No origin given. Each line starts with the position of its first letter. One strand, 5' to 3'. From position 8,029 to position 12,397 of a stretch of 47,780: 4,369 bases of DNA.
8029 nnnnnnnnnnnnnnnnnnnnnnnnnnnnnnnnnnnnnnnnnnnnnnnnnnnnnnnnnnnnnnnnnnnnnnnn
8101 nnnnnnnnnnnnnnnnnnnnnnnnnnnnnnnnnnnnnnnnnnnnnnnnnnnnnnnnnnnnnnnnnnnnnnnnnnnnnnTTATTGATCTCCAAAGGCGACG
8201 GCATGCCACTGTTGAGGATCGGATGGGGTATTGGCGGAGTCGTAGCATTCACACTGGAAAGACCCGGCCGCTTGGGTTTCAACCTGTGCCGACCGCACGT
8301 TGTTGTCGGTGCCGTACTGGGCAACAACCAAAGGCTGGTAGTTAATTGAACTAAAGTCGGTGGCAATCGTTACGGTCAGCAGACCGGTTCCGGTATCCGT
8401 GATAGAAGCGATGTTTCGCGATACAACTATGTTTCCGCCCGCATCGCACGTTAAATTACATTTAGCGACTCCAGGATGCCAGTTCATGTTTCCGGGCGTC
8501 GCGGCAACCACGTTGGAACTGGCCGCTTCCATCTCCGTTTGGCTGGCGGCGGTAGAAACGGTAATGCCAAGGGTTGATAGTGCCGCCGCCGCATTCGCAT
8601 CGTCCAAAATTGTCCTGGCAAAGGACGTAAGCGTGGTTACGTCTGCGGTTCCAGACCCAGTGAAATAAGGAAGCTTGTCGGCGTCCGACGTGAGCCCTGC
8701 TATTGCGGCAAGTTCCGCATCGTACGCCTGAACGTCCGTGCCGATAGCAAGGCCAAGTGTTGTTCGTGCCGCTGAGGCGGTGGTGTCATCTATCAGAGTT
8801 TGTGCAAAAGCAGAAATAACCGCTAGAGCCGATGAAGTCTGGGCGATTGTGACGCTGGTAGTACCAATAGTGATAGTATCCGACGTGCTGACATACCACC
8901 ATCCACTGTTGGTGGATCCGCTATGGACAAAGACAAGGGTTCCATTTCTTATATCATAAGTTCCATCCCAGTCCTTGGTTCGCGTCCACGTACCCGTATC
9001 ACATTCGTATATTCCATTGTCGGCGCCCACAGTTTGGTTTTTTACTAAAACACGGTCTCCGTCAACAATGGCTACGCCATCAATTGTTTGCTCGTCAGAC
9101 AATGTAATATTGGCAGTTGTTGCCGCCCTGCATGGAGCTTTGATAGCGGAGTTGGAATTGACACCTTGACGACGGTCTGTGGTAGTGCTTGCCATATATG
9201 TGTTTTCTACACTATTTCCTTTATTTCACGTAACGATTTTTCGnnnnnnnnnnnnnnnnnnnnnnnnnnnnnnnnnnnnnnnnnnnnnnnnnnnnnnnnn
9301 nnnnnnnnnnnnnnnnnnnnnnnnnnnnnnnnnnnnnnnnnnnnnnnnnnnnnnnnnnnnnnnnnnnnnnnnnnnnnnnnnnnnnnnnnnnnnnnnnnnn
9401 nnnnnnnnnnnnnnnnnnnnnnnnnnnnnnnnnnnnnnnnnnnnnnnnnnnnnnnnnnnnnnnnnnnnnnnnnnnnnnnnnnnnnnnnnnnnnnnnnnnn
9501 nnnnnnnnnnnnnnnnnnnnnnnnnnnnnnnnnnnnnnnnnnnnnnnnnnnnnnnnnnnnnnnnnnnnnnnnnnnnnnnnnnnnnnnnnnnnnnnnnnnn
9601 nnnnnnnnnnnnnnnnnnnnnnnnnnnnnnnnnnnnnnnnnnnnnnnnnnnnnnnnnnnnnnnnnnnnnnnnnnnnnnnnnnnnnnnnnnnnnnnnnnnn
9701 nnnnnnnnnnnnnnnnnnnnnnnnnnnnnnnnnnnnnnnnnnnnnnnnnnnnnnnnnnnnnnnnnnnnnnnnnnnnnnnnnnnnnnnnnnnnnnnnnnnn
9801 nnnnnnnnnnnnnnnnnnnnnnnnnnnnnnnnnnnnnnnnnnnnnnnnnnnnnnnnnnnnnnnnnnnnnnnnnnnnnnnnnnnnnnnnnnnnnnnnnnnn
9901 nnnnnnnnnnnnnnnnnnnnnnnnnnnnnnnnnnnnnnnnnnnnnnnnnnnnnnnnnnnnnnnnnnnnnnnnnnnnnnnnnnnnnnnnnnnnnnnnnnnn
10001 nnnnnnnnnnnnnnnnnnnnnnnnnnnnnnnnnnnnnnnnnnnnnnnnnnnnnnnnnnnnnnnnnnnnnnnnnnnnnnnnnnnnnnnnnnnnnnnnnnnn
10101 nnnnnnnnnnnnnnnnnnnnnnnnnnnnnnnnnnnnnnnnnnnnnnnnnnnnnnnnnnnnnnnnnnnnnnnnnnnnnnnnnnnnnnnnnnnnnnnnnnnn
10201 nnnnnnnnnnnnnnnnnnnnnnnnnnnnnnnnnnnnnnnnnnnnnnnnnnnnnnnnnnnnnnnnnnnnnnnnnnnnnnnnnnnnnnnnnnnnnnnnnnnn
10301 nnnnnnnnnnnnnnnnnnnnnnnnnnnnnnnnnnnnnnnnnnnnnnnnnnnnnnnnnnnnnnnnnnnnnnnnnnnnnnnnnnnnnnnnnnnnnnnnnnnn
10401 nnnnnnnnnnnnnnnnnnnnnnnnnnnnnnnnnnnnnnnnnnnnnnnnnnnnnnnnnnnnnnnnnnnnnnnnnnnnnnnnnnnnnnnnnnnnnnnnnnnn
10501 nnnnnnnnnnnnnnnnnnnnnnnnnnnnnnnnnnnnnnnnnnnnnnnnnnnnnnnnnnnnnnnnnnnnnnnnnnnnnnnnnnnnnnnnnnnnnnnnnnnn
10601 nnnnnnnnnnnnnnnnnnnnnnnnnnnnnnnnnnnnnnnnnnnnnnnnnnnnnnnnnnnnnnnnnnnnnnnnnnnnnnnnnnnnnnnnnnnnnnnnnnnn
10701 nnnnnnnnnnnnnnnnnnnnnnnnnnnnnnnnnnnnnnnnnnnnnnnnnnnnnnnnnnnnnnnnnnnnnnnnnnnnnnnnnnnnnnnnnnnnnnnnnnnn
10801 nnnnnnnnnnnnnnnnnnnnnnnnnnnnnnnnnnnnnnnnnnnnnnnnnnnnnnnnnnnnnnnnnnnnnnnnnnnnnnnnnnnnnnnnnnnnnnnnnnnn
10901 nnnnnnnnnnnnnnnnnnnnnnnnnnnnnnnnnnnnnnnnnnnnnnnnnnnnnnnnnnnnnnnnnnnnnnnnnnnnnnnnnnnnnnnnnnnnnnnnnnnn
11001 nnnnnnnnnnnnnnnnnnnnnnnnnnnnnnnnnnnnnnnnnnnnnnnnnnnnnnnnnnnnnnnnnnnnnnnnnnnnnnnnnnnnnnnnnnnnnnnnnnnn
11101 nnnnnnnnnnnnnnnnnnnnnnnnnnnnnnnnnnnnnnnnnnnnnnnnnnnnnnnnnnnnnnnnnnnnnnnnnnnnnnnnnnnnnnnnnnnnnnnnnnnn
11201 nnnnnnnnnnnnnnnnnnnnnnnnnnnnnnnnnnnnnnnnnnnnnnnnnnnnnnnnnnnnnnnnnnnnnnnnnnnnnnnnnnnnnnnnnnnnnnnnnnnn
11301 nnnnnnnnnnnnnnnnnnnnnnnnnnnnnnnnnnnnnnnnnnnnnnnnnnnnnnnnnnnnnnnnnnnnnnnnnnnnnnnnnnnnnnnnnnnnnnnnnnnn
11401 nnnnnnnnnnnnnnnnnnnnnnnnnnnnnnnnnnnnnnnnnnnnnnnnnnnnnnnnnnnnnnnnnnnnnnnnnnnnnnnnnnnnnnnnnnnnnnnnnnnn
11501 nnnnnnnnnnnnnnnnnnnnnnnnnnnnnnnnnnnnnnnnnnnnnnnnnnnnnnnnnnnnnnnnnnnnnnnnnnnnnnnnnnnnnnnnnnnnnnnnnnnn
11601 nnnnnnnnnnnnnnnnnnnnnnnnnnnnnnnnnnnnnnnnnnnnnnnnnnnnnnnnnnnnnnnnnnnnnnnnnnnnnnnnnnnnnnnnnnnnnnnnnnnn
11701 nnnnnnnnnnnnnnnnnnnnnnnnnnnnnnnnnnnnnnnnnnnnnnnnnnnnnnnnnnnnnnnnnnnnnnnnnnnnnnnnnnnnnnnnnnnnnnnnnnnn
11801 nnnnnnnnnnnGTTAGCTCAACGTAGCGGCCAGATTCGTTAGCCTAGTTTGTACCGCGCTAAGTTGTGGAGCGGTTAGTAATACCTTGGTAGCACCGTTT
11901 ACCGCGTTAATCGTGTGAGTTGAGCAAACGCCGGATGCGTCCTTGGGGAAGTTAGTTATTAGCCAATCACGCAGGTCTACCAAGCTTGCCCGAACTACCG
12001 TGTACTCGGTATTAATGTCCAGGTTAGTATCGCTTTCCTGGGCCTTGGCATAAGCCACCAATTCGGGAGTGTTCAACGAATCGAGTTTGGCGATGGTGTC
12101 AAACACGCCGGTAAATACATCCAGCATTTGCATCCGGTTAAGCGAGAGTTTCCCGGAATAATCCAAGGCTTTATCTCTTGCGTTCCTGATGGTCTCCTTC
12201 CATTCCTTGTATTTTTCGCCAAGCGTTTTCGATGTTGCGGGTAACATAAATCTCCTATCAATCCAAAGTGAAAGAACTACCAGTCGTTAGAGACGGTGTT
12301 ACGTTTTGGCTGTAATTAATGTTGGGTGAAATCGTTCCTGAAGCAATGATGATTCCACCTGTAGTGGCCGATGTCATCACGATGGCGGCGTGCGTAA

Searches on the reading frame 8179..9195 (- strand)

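Call 8: search_protein_families(library=phrogs, proteins=[window:8179-9195:-], max_evalue=0.001)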
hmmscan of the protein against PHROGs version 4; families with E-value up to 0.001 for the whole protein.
window:8179-9195:- (338 aa): 19 families
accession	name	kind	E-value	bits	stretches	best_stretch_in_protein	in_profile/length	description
phrog_11518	-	tail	8.1e-27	94.8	1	18-243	165-381/812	tail fiber protein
phrog_27782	-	unknown function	1.7e-25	90.8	1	19-200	167-347/644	-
phrog_2647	-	head and packaging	1.3e-24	88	1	9-155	108-257/336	head decoration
phrog_17264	-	unknown function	8.8e-22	78.4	1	23-144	2-115/147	-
phrog_14824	-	unknown function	4.2e-20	72.5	1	1-119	1-120/719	-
phrog_24595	-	head and packaging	6e-20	72.9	1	19-201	44-238/325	virion structural protein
phrog_16867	-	unknown function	3.2e-19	69.9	1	16-117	72-174/631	-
phrog_14570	-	unknown function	8.4e-16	58.7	1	19-140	169-294/540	-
phrog_24210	-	tail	2.7e-13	51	1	114-213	29-128/303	tail fiber protein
phrog_2824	-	head and packaging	2.8e-13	49.7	1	23-125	938-1040/1151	virion structural protein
phrog_30390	-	unknown function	5e-13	49.4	1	34-143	545-663/766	-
phrog_11303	-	tail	1.4e-10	42.5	1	127-231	62-166/231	tail fiber protein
phrog_2631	-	tail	3e-10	40.3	1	143-234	409-494/644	tail fiber protein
phrog_36707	-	tail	5.5e-09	37.2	1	151-224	108-179/288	tail fiber protein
phrog_24607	-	tail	5.6e-09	36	1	112-223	54-165/674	tail protein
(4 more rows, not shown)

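Call 20: search_protein_families(library=pfam, proteins=[window:8179-9195:-], max_evalue=0.01)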
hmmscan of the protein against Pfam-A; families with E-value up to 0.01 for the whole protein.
window:8179-9195:- (338 aa): 0 families

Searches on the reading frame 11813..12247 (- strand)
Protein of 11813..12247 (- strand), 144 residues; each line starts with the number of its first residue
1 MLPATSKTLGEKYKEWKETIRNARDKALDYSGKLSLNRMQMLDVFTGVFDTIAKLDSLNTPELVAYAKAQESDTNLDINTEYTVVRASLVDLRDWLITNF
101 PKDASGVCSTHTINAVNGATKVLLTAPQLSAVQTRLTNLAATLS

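Call 19: find_encoding_contigs(protein=window:11813-12247:-, flank=10000, max_places=3)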
Protein window:11813-12247:- (144 aa): 3 contigs read that carry it; 1 place shown.
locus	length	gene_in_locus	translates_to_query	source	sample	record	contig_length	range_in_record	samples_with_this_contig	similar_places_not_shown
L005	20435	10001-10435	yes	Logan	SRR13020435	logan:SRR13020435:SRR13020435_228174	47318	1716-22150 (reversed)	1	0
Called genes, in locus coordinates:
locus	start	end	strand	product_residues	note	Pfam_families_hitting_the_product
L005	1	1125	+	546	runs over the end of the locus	-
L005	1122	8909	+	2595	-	PF18834:LPD22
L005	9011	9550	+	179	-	-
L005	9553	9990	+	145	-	PF23140:Gp80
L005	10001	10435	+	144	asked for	-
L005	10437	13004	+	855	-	-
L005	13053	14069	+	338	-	-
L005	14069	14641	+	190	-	-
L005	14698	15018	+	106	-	-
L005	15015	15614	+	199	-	PF00182:Glyco_hydro_19 (weak)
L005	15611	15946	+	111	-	-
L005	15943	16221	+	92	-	-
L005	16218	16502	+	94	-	-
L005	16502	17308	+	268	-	-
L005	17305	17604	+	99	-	-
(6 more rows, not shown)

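Call 85: search_protein_families(library=phrogs, proteins=[window:11813-12247:-], max_evalue=0.001)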
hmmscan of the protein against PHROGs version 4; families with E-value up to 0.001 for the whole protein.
window:11813-12247:- (144 aa): 0 families
